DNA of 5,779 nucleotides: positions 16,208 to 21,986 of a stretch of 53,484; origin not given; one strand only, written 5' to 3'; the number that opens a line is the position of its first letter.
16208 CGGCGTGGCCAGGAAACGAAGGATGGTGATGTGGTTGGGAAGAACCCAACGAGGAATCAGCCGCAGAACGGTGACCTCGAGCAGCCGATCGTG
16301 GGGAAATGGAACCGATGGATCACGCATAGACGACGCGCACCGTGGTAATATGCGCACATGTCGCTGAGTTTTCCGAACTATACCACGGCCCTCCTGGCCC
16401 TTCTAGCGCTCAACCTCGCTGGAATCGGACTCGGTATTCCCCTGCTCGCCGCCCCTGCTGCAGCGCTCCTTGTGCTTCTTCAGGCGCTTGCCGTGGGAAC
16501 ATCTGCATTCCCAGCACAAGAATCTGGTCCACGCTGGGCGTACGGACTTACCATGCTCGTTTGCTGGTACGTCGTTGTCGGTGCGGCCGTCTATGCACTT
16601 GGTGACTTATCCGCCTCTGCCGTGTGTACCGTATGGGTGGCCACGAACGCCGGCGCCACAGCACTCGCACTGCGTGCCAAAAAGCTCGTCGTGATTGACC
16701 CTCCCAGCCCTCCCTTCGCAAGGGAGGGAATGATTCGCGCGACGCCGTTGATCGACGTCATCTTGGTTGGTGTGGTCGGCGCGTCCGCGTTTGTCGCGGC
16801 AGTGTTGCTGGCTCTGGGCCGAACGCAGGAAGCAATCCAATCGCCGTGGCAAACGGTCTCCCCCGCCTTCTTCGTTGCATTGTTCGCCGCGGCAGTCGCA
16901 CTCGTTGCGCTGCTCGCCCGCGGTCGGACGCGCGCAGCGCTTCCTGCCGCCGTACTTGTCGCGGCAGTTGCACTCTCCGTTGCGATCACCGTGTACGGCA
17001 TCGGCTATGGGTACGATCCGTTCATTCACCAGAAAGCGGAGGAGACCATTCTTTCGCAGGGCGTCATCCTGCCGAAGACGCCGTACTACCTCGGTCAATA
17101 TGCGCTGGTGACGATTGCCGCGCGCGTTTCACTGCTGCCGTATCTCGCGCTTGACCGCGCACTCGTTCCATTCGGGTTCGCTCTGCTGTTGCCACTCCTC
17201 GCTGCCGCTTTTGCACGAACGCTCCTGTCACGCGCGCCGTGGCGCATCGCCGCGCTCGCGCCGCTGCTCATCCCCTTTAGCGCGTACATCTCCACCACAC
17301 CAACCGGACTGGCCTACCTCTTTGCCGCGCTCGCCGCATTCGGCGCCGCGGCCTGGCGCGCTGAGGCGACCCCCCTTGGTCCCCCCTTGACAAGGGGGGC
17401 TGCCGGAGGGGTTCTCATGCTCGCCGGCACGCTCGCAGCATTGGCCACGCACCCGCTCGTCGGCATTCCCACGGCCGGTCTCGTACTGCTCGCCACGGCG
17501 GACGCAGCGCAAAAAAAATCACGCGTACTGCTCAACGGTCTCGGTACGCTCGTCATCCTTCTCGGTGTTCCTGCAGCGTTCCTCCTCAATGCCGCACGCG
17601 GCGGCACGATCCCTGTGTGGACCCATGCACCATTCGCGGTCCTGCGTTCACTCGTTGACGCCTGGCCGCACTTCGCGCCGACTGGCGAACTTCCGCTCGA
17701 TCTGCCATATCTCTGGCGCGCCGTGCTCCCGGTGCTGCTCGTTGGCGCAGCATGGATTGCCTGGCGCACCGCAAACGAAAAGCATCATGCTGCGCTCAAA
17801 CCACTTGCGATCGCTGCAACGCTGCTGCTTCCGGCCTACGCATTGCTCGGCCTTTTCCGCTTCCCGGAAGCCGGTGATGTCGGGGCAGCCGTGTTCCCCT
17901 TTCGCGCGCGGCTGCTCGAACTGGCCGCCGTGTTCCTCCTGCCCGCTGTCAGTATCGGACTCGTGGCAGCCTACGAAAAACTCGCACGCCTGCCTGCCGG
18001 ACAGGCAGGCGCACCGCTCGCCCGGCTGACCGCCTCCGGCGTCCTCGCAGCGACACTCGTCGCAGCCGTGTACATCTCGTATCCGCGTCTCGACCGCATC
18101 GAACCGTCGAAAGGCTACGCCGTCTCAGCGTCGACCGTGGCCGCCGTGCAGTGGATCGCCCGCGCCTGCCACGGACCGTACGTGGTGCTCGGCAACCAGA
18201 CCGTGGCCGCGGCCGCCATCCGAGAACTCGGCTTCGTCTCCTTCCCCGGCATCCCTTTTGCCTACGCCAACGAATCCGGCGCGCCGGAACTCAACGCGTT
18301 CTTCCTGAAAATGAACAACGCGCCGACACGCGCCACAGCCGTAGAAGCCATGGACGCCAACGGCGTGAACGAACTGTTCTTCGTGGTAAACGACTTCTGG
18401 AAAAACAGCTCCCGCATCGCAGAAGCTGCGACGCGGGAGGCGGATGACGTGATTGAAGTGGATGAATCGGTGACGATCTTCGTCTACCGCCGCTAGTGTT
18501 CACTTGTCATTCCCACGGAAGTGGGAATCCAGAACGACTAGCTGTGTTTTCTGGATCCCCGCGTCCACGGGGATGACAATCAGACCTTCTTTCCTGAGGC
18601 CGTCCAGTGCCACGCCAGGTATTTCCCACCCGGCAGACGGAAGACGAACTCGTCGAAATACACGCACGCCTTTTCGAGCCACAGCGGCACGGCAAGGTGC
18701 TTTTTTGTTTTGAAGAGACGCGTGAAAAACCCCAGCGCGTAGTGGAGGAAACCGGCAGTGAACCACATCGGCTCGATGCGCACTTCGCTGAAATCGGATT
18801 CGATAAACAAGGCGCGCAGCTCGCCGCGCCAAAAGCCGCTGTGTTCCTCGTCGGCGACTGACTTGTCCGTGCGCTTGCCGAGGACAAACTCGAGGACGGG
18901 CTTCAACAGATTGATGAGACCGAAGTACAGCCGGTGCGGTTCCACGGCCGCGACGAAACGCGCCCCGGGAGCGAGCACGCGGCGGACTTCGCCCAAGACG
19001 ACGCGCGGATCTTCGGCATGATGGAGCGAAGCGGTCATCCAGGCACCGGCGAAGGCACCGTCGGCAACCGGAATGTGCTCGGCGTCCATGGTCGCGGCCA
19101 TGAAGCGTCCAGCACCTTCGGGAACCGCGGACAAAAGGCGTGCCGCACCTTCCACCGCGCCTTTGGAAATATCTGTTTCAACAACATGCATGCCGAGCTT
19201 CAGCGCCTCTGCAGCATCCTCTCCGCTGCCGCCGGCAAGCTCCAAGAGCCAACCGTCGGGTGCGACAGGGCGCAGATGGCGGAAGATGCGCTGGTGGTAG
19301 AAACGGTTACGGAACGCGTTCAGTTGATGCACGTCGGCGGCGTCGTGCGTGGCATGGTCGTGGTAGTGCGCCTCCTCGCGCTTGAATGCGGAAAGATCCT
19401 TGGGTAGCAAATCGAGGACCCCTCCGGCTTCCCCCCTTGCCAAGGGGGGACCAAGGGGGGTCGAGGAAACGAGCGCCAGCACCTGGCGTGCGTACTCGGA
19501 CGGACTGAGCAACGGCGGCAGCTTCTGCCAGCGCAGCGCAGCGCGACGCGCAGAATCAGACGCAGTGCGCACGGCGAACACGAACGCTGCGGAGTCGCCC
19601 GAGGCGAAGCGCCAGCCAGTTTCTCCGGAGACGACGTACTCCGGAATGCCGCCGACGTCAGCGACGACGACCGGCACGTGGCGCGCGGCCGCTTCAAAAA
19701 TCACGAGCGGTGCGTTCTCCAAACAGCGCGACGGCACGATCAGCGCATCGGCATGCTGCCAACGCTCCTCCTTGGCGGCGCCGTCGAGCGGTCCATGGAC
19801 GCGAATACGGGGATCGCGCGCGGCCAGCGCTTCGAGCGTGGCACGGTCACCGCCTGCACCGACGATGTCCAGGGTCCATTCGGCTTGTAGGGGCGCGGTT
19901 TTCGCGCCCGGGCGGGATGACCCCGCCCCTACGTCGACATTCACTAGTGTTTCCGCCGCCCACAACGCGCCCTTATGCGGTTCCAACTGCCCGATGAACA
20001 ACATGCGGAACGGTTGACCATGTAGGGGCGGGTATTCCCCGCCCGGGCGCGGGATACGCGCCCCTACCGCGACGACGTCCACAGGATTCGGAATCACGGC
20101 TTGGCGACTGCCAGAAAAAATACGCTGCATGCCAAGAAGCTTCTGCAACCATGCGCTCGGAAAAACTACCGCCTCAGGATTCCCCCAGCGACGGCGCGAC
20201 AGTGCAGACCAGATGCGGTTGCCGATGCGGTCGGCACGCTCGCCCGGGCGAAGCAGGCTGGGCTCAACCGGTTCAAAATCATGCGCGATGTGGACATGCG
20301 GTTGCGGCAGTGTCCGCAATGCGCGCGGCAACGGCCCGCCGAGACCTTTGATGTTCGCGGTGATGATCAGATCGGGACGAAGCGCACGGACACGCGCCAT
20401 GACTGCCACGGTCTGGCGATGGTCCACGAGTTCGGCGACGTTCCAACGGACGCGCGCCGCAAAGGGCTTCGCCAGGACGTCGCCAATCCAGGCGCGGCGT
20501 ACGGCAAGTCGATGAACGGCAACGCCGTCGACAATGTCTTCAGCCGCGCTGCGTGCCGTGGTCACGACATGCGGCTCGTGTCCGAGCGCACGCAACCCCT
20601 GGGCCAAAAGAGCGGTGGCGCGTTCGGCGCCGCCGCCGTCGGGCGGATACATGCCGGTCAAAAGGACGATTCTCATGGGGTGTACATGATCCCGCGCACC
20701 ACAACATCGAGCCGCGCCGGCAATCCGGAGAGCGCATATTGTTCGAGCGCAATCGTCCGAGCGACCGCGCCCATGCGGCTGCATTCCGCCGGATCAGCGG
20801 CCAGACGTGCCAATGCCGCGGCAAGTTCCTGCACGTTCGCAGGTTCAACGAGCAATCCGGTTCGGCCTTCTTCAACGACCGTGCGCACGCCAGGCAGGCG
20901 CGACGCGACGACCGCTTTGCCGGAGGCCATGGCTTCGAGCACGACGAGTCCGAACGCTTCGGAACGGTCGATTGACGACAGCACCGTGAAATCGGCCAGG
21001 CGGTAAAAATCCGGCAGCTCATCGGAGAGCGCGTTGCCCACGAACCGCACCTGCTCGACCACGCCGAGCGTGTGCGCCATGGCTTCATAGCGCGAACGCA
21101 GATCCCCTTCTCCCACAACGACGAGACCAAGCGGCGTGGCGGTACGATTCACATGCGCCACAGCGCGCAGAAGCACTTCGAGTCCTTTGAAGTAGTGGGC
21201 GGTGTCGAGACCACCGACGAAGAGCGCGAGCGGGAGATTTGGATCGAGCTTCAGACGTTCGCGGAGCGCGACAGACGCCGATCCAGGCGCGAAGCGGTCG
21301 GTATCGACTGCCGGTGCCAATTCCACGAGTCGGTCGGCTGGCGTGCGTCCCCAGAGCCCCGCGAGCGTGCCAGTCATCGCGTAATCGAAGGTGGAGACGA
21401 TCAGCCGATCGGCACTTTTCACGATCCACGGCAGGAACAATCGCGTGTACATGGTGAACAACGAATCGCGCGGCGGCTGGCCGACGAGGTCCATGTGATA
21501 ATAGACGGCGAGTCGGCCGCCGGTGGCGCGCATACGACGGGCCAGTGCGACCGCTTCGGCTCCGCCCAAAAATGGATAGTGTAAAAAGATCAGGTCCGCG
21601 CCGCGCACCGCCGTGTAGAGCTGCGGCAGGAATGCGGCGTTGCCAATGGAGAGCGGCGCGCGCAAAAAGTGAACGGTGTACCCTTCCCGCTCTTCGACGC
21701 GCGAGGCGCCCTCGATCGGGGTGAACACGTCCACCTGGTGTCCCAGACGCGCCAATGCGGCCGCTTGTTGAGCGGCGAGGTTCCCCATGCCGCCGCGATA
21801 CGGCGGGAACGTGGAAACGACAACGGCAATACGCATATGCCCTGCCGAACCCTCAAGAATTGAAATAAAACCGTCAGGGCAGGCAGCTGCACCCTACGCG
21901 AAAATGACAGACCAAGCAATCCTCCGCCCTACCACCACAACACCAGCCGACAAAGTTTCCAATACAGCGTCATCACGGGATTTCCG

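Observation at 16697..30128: About 45-nt GC-rich palindromic element (family D) inserted in frame in three, possibly four, sites of unrelated coding sequences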

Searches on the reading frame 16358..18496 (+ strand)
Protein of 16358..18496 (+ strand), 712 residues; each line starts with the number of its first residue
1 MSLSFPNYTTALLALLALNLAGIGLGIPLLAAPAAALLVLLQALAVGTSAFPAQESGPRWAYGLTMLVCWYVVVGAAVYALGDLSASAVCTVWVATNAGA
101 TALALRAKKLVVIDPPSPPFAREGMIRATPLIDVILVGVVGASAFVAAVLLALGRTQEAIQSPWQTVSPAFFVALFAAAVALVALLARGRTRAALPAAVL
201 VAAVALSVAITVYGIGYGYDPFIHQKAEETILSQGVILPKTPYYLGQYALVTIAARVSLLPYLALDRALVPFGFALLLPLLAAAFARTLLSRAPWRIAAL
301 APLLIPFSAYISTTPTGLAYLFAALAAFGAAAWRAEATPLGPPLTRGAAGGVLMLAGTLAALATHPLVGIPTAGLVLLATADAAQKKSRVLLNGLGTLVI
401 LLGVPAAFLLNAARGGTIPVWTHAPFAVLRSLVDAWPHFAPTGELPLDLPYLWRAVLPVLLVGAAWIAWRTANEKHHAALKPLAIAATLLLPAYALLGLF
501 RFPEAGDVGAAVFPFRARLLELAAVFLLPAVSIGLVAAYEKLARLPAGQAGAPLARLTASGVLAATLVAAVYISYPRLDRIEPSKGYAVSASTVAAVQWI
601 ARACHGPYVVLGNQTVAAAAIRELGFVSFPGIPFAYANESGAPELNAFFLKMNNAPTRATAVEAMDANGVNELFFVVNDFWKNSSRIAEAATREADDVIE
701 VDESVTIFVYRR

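Call 21: search_protein_families(library=pfam, proteins=[window:16358-18496:+])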
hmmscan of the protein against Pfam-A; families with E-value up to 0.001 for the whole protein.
window:16358-18496:+ (712 aa): 0 families

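Call 58: find_homologous_proteins(query=window:16358-18493:+, max_evalue=1e-20)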
Query window:16358-18493:+ (712 aa): 17 proteins with E <= 1e-20 among 8000 candidates.
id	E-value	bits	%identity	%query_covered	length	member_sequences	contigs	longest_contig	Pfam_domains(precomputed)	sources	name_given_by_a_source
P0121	0.0e+0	1180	81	100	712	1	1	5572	-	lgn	-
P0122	0.0e+0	1130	80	100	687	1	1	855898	-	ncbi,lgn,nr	ncbi:hypothetical protein EPO33_02510 [Patescibacteria group bacterium]|nr:MAG: hypothetical protein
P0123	7.2e-298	1008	71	100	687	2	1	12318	-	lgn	-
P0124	1.9e-206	706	57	91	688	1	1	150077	-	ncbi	-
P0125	1.5e-203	696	57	91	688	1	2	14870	-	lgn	-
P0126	3.2e-191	655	52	100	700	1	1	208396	-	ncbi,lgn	-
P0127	2.7e-65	239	36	54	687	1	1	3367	-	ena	-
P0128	8.3e-63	231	32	94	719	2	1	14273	-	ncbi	ncbi:MAG: hypothetical protein ABIJ46_04485 [bacterium]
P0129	1.2e-57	214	32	83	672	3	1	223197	-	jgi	-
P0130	2.6e-55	206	34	79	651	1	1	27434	-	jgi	-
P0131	1.7e-51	194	30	99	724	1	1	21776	-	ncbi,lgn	-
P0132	2.9e-51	193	34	78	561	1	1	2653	-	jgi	jgi:hypothetical protein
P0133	2.9e-47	180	32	78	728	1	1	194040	-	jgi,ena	-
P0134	3.3e-47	179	47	16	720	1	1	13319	-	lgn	-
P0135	1.2e-42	164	31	81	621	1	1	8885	-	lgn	-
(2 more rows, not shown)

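Call 61: find_encoding_contigs(protein=P0122, flank=10000, max_places=1)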
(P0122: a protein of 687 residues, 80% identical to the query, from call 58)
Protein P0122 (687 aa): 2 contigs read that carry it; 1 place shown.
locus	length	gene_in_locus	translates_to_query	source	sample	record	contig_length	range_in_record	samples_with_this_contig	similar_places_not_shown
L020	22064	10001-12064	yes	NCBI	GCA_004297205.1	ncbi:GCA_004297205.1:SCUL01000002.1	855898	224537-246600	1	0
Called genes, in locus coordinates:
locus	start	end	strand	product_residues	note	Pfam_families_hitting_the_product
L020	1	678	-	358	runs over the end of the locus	PF00483:NTP_transferase, PF12804:NTP_transf_3 (weak), PF00132:Hexapep (weak), PF25084:LbH_EIF2B, PF25087:GMPPB_C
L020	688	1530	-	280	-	PF01370:Epimerase, PF04321:RmlD_sub_bind, PF16363:GDP_Man_Dehyd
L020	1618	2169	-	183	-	-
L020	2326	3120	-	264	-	-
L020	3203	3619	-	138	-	-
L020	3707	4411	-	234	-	-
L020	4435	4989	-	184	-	PF00908:dTDP_sugar_isom (faint)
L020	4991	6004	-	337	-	PF01073:3Beta_HSD, PF01370:Epimerase, PF02719:Polysacc_synt_2, PF04321:RmlD_sub_bind, PF07993:NAD_binding_4 (weak), PF16363:GDP_Man_Dehyd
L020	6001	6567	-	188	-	PF28549:NDPSase_N (weak), PF00293:NUDIX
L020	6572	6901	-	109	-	-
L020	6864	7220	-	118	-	-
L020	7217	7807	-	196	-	-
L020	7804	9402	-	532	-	PF13231:PMT_2 (weak)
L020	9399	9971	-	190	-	PF01066:CDP-OH_P_transf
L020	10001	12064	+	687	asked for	-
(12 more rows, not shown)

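Call 62: find_encoding_contigs(protein=P0121, flank=10000, max_places=1)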
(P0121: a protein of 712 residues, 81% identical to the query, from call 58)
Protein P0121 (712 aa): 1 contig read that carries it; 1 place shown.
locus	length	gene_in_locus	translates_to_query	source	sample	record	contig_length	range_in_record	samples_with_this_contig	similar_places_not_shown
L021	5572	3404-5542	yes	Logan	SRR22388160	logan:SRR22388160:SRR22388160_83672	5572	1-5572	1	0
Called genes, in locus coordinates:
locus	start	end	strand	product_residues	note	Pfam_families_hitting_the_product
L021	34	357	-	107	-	-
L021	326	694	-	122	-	-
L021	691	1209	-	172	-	-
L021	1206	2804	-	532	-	PF13231:PMT_2 (weak)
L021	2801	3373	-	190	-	PF01066:CDP-OH_P_transf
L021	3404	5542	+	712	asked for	-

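Call 81: find_encoding_contigs(protein=P0124, flank=10000, max_places=1)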
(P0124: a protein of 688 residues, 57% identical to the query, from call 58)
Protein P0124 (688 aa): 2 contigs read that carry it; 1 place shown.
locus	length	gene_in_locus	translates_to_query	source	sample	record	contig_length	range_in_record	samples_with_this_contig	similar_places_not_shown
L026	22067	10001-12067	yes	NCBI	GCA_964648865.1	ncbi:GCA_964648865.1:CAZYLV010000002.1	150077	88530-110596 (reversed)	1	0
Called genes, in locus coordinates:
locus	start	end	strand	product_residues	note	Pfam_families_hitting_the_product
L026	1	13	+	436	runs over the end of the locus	PF08308:PEGA (weak)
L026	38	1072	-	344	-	-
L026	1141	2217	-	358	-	PF00483:NTP_transferase, PF12804:NTP_transf_3 (weak), PF00132:Hexapep (weak), PF25084:LbH_EIF2B, PF00132:Hexapep (weak), PF25087:GMPPB_C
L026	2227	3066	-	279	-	PF01370:Epimerase, PF04321:RmlD_sub_bind, PF16363:GDP_Man_Dehyd (weak)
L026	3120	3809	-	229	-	PF00702:Hydrolase (weak)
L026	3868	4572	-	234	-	PF00702:Hydrolase (weak)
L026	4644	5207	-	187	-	PF00908:dTDP_sugar_isom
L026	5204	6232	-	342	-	PF01073:3Beta_HSD, PF01370:Epimerase, PF02719:Polysacc_synt_2, PF04321:RmlD_sub_bind, PF05368:NmrA (weak), PF07993:NAD_binding_4, PF13460:NAD_binding_10, PF16363:GDP_Man_Dehyd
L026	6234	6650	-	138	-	PF11969:DcpS_C, PF01230:HIT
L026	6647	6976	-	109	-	-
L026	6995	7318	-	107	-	-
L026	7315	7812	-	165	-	-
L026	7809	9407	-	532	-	-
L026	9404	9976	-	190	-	PF01066:CDP-OH_P_transf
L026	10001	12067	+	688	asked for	-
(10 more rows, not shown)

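Call 82: find_encoding_contigs(protein=P0123, flank=10000, max_places=1)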
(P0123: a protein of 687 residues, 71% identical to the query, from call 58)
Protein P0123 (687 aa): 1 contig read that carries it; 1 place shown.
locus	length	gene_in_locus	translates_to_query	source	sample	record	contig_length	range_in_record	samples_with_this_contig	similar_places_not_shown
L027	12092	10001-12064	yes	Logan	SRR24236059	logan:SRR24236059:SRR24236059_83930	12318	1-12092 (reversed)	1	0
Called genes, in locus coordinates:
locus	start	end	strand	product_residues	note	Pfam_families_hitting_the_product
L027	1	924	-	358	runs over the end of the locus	PF00483:NTP_transferase, PF12804:NTP_transf_3 (weak), PF00132:Hexapep (weak), PF25084:LbH_EIF2B, PF25087:GMPPB_C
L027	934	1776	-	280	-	PF01370:Epimerase, PF04321:RmlD_sub_bind, PF16363:GDP_Man_Dehyd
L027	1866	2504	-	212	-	PF03559:Hexose_dehydrat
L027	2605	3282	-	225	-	-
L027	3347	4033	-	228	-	-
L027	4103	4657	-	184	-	PF00908:dTDP_sugar_isom (weak)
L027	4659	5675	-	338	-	PF01073:3Beta_HSD, PF01370:Epimerase, PF02719:Polysacc_synt_2, PF04321:RmlD_sub_bind, PF07993:NAD_binding_4 (weak), PF16363:GDP_Man_Dehyd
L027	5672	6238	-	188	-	PF28549:NDPSase_N (faint), PF00293:NUDIX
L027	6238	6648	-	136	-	PF11969:DcpS_C, PF01230:HIT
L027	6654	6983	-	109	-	-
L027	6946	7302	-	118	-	-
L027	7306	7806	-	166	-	-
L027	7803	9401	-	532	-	PF13231:PMT_2 (weak)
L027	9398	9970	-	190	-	PF01066:CDP-OH_P_transf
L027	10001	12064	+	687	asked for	-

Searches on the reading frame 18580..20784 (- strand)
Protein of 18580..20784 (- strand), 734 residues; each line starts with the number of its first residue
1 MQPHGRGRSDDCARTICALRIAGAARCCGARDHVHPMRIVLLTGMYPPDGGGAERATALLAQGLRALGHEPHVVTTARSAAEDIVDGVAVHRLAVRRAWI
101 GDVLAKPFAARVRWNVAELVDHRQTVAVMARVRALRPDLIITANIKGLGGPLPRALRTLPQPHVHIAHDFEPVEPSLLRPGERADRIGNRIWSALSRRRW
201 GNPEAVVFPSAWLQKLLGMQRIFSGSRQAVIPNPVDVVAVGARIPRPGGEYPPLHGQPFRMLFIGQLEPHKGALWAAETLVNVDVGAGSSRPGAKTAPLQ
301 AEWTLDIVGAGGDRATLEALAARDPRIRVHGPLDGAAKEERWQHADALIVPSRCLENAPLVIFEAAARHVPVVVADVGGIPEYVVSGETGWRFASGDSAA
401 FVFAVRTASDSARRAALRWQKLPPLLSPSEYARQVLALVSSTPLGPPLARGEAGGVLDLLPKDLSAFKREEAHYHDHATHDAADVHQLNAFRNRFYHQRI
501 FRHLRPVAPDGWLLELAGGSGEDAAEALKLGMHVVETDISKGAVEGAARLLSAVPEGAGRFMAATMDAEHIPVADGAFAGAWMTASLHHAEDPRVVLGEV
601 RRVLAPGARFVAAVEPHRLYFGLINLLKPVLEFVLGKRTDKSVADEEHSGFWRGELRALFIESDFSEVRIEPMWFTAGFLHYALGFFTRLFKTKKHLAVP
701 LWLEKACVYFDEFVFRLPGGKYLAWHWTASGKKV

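Call 21: search_protein_families(library=pfam, proteins=[window:18580-20784:-])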
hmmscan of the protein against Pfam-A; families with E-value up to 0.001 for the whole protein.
window:18580-20784:- (734 aa): 9 families
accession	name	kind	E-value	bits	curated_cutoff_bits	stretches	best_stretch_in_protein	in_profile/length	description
PF13692.12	Glyco_trans_1_4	-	2.8e-21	76.7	27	1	260-407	3-138/142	Glycosyl transferases group 1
PF00534.26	Glycos_transf_1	-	3.6e-17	62.9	26.4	1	257-410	14-157/172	Glycosyl transferases group 1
PF13439.12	Glyco_transf_4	-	2.1e-15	57.6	28.5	1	51-237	2-168/170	Glycosyltransferase Family 4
PF08241.18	Methyltransf_11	-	2.5e-14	54.1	21.2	1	514-611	1-94/95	Methyltransferase domain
PF13579.12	Glyco_trans_4_4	-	6.3e-13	49.8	29.7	1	51-233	1-157/158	Glycosyl transferase 4-like domain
PF13649.12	Methyltransf_25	-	6.7e-11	43.2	27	1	514-607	2-96/97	Methyltransferase domain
PF08242.18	Methyltransf_12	-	1.3e-08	35.9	30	1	514-610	1-98/98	Methyltransferase domain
PF13489.12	Methyltransf_23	-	7.4e-06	26.2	27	1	499-611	12-115/164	Methyltransferase domain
PF13847.12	Methyltransf_31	-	1.9e-05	24.8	27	1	513-613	7-110/145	Methyltransferase domain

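Call 66: search_protein_representatives(protein=window:18580-20676:-)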
Query: 698 residues. Proteins with E-value up to 0.001 (for the whole library): 18358; up to 1e-10: 1459; up to 1e-30: 126. The best 150 are listed.
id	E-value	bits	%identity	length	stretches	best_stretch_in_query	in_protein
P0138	2.0e-279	945.3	68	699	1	1-697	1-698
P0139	1.2e-70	255.2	41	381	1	1-400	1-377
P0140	1.0e-67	245.5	43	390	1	1-403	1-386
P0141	8.3e-56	206.2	41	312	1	418-697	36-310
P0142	9.0e-55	202.7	41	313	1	423-697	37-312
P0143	1.1e-51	192.5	38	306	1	419-697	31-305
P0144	5.3e-51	190.3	38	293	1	416-692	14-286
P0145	3.5e-50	187.6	38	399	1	1-373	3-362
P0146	1.9e-49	185.2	35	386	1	1-366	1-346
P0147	6.2e-49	183.4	39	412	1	1-360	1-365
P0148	7.7e-49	183.1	35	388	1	5-383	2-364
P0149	2.3e-48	181.6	37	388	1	1-379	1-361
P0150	1.1e-45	172.7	39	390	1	2-365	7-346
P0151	1.8e-45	172.0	36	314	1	419-697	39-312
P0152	4.3e-44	167.4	33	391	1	1-386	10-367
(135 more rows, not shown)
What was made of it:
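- The GT1-MT copy lies between the Pfam domains (calls 21, 66).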

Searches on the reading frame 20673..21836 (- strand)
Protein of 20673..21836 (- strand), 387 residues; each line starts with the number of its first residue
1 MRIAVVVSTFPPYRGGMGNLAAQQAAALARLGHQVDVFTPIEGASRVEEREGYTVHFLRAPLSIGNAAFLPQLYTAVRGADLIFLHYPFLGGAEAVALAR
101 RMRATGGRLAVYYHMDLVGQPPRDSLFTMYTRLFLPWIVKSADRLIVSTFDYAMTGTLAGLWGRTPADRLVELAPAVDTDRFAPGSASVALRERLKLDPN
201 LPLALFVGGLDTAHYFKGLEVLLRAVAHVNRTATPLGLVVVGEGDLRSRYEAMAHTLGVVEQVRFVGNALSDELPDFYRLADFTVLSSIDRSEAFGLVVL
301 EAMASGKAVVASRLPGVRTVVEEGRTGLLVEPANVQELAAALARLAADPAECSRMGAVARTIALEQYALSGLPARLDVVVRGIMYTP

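Call 56: search_protein_families(library=pfam, proteins=[window:20673-21836:-], max_evalue=0.001)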
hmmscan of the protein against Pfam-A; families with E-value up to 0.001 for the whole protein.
window:20673-21836:- (387 aa): 7 families
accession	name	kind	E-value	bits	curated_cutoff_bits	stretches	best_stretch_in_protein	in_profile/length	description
PF00534.26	Glycos_transf_1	-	4.9e-36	124.3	26.4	1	192-360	6-170/172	Glycosyl transferases group 1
PF13692.12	Glyco_trans_1_4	-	8.8e-34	117.2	27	1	203-348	3-142/142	Glycosyl transferases group 1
PF13439.12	Glyco_transf_4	-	1.4e-15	58.2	28.5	1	15-180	2-169/170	Glycosyltransferase Family 4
PF13579.12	Glyco_trans_4_4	-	2.3e-12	48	29.7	1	15-149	1-135/158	Glycosyl transferase 4-like domain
PF13524.12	Glyco_trans_1_2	-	2.2e-08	34.6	25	1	237-367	16-133/144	Glycosyl transferase-like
PF20706.3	GT4-conflict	-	3e-07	30.2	26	1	180-329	175-328/385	Family 4 Glycosyltransferase in conflict systems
PF08323.17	Glyco_transf_5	-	0.00054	20.2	22.7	1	2-88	1-89/239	Starch synthase catalytic domain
